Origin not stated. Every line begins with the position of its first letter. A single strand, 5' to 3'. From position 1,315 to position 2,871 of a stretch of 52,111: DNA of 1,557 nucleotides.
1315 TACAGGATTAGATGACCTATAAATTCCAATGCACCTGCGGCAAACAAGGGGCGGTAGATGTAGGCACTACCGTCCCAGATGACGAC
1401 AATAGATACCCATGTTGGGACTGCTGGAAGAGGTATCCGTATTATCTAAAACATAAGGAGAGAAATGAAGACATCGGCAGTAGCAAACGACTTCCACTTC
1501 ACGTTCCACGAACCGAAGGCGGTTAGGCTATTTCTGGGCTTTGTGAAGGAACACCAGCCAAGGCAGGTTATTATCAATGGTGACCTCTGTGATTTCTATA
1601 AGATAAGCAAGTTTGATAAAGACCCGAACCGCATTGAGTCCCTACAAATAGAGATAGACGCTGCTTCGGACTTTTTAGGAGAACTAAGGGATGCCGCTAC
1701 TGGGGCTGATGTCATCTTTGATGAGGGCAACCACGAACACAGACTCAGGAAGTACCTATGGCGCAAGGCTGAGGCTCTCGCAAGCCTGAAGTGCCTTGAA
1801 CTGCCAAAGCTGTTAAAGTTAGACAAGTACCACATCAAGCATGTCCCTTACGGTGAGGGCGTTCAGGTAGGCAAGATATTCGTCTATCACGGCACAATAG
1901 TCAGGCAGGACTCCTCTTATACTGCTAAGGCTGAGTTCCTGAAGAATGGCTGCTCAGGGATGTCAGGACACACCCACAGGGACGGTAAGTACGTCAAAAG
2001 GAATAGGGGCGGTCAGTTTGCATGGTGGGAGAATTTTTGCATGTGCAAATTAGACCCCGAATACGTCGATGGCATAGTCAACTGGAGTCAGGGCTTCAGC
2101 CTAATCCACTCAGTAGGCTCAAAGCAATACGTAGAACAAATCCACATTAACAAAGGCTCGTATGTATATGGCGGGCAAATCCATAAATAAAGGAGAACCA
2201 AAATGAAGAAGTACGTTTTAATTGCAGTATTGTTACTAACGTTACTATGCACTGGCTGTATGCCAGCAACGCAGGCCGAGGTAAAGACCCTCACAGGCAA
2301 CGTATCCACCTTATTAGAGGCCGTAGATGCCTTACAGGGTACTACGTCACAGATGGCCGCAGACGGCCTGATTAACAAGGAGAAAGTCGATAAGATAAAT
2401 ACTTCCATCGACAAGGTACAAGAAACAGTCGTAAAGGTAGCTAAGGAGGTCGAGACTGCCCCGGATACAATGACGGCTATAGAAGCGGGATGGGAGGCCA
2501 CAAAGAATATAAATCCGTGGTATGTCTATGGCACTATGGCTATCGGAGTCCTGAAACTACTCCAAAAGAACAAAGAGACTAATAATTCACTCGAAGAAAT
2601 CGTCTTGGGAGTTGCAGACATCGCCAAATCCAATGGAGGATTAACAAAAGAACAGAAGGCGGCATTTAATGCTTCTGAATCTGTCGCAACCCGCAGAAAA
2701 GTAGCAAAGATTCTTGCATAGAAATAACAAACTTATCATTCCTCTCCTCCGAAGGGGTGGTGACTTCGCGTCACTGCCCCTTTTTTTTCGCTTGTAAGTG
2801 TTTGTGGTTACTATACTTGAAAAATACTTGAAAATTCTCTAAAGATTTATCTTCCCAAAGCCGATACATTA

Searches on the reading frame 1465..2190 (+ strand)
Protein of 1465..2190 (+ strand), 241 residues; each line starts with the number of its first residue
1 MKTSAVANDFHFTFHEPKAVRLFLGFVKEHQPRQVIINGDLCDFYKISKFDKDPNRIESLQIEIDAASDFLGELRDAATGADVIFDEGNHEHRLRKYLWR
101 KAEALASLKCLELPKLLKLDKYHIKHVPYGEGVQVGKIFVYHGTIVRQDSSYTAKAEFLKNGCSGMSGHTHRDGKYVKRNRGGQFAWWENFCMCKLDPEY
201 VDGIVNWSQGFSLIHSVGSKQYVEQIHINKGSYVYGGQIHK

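Call 12: search_protein_families(library=pfam, proteins=[window:1465-2190:+], max_evalue=0.001)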
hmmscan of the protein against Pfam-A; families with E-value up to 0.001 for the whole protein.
window:1465-2190:+ (241 aa): 1 family
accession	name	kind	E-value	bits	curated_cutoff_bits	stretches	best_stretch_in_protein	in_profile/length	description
PF00149.33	Metallophos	-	0.00022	22.2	21.5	1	5-219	4-168/191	Calcineurin-like phosphoesterase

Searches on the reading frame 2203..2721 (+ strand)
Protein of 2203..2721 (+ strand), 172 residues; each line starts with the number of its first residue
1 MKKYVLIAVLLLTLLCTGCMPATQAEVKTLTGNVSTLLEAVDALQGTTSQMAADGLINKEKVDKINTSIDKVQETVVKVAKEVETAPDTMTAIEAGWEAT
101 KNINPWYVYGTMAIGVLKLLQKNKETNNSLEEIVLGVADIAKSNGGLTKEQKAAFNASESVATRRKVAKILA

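Call 51: search_protein_families(library=phrogs, proteins=[window:2203-2721:+], max_evalue=0.001)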
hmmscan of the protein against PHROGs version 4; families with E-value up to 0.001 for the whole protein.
window:2203-2721:+ (172 aa): 3 families
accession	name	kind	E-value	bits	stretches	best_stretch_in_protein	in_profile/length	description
phrog_35017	-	unknown function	1.2e-07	32.9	1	2-71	3-72/79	-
phrog_6963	-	unknown function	6.4e-06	26.9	1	37-123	157-243/283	-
phrog_4349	-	lysis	9.3e-06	26.8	1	1-105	3-107/142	Rz-like spanin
